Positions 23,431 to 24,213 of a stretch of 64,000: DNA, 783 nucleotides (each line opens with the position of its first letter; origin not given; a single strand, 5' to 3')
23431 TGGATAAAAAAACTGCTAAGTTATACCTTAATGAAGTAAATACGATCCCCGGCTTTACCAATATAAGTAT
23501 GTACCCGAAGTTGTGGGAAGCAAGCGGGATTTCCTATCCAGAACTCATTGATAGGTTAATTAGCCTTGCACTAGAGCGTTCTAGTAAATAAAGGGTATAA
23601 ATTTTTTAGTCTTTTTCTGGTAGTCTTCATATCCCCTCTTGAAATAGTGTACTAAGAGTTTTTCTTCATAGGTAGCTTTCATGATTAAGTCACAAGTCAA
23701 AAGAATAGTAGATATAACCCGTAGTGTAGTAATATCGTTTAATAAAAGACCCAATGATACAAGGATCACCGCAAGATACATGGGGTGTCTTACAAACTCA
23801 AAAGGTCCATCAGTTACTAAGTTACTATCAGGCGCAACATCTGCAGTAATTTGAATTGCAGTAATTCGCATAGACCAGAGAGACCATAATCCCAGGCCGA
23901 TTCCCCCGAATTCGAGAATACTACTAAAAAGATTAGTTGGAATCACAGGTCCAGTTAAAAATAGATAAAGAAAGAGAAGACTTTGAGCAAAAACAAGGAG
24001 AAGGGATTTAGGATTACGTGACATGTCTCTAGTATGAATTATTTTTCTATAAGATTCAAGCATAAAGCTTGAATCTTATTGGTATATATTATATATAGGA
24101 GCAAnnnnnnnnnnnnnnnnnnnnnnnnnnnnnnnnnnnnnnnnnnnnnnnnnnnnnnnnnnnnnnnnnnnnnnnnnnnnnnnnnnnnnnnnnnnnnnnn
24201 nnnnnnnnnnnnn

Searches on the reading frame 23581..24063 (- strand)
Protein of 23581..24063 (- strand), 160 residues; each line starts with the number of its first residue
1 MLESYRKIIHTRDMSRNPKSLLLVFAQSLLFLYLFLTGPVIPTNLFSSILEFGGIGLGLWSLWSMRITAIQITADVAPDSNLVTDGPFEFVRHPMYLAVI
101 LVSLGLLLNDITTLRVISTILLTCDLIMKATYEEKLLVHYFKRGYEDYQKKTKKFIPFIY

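Call 9: search_protein_families(library=pfam, proteins=[window:23581-24063:-], max_evalue=0.001)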
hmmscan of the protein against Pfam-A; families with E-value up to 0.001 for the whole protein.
window:23581-24063:- (160 aa): 3 families
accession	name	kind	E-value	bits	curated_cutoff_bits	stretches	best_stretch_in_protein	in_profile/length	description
PF04191.18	PEMT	-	2.2e-09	38.2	25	1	48-142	7-103/105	Phospholipid methyltransferase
PF04140.19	ICMT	-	3.7e-09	37.3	24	1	62-139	22-95/95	Isoprenylcysteine carboxyl methyltransferase (ICMT) family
PF06966.17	DUF1295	-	0.00018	21.5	20.4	1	75-152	148-235/235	Protein of unknown function (DUF1295)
